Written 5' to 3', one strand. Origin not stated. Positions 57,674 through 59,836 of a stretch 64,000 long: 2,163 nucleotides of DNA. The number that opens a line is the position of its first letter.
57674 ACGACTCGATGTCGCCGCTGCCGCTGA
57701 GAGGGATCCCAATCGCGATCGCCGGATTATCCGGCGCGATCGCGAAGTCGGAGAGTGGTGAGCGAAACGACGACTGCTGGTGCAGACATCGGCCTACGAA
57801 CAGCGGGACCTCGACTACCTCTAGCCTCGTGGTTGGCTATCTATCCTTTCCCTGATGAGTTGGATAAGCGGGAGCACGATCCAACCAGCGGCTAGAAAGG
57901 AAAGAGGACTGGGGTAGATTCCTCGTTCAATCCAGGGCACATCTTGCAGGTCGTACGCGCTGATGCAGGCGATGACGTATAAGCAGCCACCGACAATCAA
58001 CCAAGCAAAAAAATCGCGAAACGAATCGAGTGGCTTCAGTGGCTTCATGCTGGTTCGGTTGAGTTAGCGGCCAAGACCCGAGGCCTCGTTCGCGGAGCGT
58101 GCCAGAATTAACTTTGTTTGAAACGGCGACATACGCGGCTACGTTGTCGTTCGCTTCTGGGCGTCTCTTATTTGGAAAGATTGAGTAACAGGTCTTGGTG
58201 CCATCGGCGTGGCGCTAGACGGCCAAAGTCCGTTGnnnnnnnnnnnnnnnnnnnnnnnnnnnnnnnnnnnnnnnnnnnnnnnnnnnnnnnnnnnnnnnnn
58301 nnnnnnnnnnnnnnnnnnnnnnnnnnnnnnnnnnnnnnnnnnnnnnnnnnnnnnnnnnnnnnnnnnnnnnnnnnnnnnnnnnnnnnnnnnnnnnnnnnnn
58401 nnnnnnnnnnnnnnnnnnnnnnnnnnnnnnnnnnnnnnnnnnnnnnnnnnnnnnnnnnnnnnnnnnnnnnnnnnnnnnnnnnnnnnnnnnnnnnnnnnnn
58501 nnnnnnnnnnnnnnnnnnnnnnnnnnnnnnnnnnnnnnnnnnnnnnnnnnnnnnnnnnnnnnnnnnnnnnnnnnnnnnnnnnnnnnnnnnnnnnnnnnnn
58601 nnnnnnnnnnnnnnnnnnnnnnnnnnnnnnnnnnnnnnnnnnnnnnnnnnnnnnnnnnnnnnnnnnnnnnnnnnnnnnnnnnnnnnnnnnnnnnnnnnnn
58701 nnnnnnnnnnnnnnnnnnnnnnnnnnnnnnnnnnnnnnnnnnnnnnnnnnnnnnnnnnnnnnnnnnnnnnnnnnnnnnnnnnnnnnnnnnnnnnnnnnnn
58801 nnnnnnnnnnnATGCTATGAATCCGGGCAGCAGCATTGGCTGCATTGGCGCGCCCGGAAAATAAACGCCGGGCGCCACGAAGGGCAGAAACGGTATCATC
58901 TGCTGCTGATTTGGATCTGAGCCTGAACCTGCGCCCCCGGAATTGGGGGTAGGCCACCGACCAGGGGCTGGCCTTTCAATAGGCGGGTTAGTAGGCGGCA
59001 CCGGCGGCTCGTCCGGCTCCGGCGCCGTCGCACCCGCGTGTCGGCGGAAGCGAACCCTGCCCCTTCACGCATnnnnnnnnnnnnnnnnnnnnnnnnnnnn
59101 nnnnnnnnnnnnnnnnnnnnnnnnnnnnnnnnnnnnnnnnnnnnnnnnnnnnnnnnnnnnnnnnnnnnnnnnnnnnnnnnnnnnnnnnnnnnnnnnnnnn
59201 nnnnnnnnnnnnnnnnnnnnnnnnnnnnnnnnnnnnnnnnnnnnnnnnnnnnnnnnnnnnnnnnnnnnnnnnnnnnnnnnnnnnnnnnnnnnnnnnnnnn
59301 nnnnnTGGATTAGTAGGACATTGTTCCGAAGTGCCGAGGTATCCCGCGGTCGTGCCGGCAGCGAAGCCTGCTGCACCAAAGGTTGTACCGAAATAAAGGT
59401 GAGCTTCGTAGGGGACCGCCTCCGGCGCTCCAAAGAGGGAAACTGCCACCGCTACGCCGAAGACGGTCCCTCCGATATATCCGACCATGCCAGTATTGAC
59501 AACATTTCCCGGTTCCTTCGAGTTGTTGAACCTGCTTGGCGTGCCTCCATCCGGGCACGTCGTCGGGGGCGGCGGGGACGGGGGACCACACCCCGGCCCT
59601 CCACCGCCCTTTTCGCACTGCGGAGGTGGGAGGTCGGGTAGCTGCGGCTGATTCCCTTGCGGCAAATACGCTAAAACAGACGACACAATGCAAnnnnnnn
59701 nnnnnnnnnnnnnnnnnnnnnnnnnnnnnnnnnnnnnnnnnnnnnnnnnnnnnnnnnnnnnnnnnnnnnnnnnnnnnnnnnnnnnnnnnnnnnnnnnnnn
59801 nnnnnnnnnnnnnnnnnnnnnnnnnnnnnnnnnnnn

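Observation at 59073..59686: Orphan glycine-zipper toxin/immunity cassette with a 24-nt handle identical to the Rhs gene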

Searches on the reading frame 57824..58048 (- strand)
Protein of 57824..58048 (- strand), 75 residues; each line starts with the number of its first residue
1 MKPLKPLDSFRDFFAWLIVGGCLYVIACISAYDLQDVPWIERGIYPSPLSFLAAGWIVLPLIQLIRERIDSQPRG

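Call 10: search_protein_families(library=pfam, proteins=[window:57824-58048:-], max_evalue=1)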
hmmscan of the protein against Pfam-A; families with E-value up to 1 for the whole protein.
window:57824-58048:- (75 aa): 0 families

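Call 11: search_protein_families(library=ncbifam, proteins=[window:57824-58048:-], max_evalue=1)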
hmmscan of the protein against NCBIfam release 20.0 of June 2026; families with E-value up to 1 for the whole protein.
window:57824-58048:- (75 aa): 1 family
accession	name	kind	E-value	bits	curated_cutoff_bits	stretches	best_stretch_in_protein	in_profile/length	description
TIGR01065.1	hlyIII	subfamily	0.053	13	172.2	0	13-30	152-169/204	hemolysin III family protein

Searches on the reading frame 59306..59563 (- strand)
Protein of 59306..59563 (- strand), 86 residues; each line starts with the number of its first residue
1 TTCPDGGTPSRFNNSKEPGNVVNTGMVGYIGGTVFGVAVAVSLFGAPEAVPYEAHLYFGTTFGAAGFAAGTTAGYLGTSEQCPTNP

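Call 43: search_protein_representatives(protein=window:59306-59563:-)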
Query: 86 residues. Proteins with E-value up to 0.001 (for the whole library): 3; up to 1e-10: 1; up to 1e-30: 1. The best 3 are listed.
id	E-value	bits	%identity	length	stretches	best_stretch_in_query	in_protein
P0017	2.4e-31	123.5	100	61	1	26-86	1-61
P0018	1.1e-05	41.5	47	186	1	3-85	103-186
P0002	2.3e-05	40.5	41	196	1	1-83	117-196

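Call 46: find_encoding_contigs(protein=P0018, flank=10000, max_places=3)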
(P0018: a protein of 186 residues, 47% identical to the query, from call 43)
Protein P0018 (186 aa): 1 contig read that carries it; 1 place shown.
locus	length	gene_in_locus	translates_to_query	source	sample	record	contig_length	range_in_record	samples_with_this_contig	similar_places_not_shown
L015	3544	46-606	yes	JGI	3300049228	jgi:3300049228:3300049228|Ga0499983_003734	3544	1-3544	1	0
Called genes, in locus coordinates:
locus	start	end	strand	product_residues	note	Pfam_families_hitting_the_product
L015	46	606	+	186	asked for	-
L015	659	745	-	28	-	-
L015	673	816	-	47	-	-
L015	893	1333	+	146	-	-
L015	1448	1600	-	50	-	PF04255:DUF433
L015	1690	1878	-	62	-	-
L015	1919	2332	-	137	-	PF10387:DUF2442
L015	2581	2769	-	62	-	-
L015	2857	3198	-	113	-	PF18478:PIN_10 (faint), PF18480:DUF5615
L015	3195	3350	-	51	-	PF04255:DUF433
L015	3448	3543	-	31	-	?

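Call 58: find_encoding_contigs(protein=P0017, flank=10000, max_places=4)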
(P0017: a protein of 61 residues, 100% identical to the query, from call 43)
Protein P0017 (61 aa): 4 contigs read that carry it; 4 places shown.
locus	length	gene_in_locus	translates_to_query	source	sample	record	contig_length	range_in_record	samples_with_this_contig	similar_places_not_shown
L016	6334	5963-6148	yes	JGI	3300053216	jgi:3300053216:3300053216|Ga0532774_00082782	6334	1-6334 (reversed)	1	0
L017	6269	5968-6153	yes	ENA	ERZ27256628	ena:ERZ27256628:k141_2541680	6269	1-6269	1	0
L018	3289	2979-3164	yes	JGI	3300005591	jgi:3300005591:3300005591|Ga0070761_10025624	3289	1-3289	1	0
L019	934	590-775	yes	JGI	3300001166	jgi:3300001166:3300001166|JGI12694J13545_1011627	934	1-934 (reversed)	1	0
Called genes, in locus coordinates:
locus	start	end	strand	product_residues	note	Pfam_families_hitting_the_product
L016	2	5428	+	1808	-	?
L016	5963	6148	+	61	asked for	-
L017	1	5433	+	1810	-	?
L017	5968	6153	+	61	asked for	-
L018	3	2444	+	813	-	?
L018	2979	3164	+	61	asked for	-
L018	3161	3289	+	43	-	?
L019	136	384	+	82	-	-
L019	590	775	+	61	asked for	-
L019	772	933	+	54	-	?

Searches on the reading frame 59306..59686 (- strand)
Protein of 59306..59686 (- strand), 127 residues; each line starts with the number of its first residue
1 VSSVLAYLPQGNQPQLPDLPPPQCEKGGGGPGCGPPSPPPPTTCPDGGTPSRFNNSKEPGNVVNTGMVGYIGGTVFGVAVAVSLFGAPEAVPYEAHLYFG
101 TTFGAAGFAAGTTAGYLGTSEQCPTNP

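Call 10: search_protein_families(library=pfam, proteins=[window:59306-59686:-], max_evalue=1)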
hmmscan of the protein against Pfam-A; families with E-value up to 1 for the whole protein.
window:59306-59686:- (127 aa): 0 families

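Call 11: search_protein_families(library=ncbifam, proteins=[window:59306-59686:-], max_evalue=1)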
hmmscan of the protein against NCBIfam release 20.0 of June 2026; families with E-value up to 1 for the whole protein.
window:59306-59686:- (127 aa): 0 families

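Call 12: find_homologous_proteins(query=window:59306-59686:-, max_evalue=0.01)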
Query window:59306-59686:- (127 aa): 2 proteins with E <= 0.01 among 64 candidates.
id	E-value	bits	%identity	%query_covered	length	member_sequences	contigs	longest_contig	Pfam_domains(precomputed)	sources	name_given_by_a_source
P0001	2.0e-78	279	100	100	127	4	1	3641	-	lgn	-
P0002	1.2e-28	117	56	94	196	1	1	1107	-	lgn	-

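Call 14: find_encoding_contigs(protein=P0002, flank=10000)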
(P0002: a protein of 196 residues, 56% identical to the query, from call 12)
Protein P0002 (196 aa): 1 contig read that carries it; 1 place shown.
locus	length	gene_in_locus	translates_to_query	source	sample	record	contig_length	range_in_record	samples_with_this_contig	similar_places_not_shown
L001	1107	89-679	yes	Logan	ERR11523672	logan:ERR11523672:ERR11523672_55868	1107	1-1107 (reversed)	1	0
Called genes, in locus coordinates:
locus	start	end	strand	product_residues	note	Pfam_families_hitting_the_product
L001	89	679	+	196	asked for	-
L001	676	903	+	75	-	-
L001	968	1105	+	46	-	?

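Call 19: find_encoding_contigs(protein=P0001, flank=10000, max_places=4)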
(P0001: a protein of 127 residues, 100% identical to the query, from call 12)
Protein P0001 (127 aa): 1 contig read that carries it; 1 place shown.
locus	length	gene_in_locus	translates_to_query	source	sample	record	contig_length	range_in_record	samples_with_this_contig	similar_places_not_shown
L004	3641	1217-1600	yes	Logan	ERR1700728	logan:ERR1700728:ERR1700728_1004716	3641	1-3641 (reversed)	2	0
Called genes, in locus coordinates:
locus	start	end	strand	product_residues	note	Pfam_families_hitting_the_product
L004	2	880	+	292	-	?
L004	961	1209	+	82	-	-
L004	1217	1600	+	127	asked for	-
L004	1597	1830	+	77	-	-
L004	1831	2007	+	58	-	-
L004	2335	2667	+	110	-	-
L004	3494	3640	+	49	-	?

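Call 56: find_homologous_proteins(query=A1, max_evalue=0.01)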
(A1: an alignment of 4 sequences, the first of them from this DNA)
Query A1 (4 sequences) (127 aa, profile of the alignment): 7 proteins with E <= 0.01 among 8000 candidates.
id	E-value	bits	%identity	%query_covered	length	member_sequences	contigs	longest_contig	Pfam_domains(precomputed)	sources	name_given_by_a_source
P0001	7.2e-53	196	100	100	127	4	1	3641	-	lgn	-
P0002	4.7e-46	174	56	94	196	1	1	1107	-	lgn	-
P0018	2.5e-34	136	44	65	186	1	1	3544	-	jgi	jgi:hypothetical protein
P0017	2.3e-17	81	100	48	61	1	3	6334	-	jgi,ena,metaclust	jgi:hypothetical protein|metaclust:\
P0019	2.8e-13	68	84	46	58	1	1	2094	-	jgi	jgi:hypothetical protein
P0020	9.8e-13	66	86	45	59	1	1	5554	-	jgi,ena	-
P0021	1.3e-7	50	-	-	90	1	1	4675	-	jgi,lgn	jgi:hypothetical protein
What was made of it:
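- On Orphan rhs-CT/rhsI module: No Rhs-fused copy was found (calls 12, 43, 56).
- No protein with this toxin fused to the Rhs linker exists in the searched collections (calls 12, 43, 56). No loaded variant was found (calls 12, 56).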

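Call 59: find_encoding_contigs(protein=P0020, flank=10000, max_places=3)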
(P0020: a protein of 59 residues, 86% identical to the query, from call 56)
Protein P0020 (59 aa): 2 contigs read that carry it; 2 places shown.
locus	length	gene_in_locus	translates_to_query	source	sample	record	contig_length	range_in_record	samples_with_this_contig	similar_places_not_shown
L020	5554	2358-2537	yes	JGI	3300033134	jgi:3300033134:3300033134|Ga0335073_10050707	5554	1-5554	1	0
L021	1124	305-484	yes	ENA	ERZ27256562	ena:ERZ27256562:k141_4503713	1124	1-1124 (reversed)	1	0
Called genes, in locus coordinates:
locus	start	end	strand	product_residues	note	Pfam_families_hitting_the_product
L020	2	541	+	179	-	?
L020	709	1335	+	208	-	-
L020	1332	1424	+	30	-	-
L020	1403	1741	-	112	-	PF09722:Xre_MbcA_ParS_C (weak)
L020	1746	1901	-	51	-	-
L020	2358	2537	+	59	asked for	-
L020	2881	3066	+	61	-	-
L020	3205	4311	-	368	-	PF01548:DEDD_Tnp_IS110, PF02371:Transposase_20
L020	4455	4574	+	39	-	-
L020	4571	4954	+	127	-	-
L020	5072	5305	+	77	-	-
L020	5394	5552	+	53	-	?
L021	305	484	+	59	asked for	-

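Call 72: search_solved_structures(query=A1, max_evalue=1)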
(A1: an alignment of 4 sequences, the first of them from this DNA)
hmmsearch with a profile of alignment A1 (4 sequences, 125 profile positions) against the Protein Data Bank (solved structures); distinct sequences matched with E-value up to 1: 0.

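Call 76: predict_structure(alignment_id=A4)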
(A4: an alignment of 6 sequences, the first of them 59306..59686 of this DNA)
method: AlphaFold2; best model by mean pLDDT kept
length: 127 residues; sequences in the alignment: 6
mean_pLDDT: 62.2   pTM: 0.44
mean pLDDT of the five models: 62.2, 55.1, 45.7, 41.8, 40.6
residues with pLDDT >= 90: 0; 70-90: 55; 50-70: 32; < 50: 40
segments of 3 or more residues with pLDDT < 50: 1-31, 33-39
pLDDT, mean of each block of 10 residues (from residue 1): 34 38 42 48 64 71 78 80 68 70 81 74 60
secondary structure, 60 per line:
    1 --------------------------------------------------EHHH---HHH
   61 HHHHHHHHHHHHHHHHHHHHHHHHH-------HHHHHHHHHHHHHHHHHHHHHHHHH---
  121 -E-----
elements in order: H58-85 H93-117
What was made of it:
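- On Glycine-zipper membrane toxins: The model has helices 58-85 and 93-117 (call 76).
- Helical hairpin model: pLDDT 70-80 over residues 50-120 (call 76).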

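Call 79: fold_search(model_id=the predicted structure, library=pdb)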
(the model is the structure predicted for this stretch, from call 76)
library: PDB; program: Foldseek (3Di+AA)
matches with E <= 10: 50; with E <= 0.001: 0
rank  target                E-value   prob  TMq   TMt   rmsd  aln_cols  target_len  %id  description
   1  9e2v_A                1.8e+00  0.25  0.27  0.17   4.5        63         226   17  Cryo-EM map of homodecameric TraT (released 2025-04-16)
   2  9f5x_l                3.1e+00  0.12  0.22  0.24   6.6        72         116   18  Structure of the Chlamydomonas reinhardtii respiratory supercomplex I1 III2 IV2 (released 2025-03-12)
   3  6lod_D                3.3e+00  0.41  0.38  0.28   4.1        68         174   13  Cryo-EM structure of the air-oxidized photosynthetic alternative complex III from Roseiflexus castenholzii (released 2020-11-04)
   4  5kbw_A                3.5e+00  0.18  0.27  0.22   4.6        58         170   16  Crystal structure of TmRibU, the riboflavin-binding S subunit from the Thermotoga maritima ECF transporter (released 2016-06-29)
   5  8odt_A                3.5e+00  0.10  0.22  0.14   6.7        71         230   17  Structure of TolQR complex from E.coli (released 2023-11-01)
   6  6h2f_H                4.0e+00  0.16  0.24  0.11   5.7        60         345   20  Structure of the pre-pore AhlB of the tripartite alpha-pore forming toxin, AHL, from Aeromonas hydrophila. (released 2019-07-10)
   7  6g2j_d                4.0e+00  0.11  0.26  0.28   7.9        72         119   21  Mouse mitochondrial complex I in the active state (released 2018-06-06)
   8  6h2f_F                4.2e+00  0.12  0.26  0.12   6.3        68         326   19  Structure of the pre-pore AhlB of the tripartite alpha-pore forming toxin, AHL, from Aeromonas hydrophila. (released 2019-07-10)
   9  8gym_Z1               4.5e+00  0.12  0.31  0.37   5.4        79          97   14  Cryo-EM structure of Tetrahymena thermophila respiratory mega-complex MC IV2+(I+III2+II)2 (released 2023-06-14)
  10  7ojf_A                4.7e+00  0.15  0.28  0.26   3.6        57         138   18  CRYO-EM STRUCTURE OF SLYB13-BAMA FROM ESCHERICHIA COLI. (released 2022-07-27)
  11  6ynx_P                5.0e+00  0.14  0.32  0.28   4.8        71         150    8  Cryo-EM structure of Tetrahymena thermophila mitochondrial ATP synthase - Fo-subcomplex (released 2020-09-30)
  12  8jtz                  5.0e+00  0.07  0.20  0.07  11.5        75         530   24  hOCT1 in complex with spironolactone in outward facing partially occluded conformation (released 2024-03-27)
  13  7zmb_J                5.3e+00  0.13  0.29  0.22   4.0        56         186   21  CryoEM structure of mitochondrial complex I from Chaetomium thermophilum (state 2) (released 2022-11-30)
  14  9fs5_A                5.3e+00  0.13  0.28  0.17   4.3        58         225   24  Cryo-EM structure of the decameric TraT surface exclusion lipoprotein from Escherichia coli (F plasmid) (released 2024-12-11)
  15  6grj_B                5.3e+00  0.12  0.26  0.13   6.4        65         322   15  Structure of the AhlB pore of the tripartite alpha-pore forming toxin, AHL, from Aeromonas hydrophila. (released 2019-07-03)
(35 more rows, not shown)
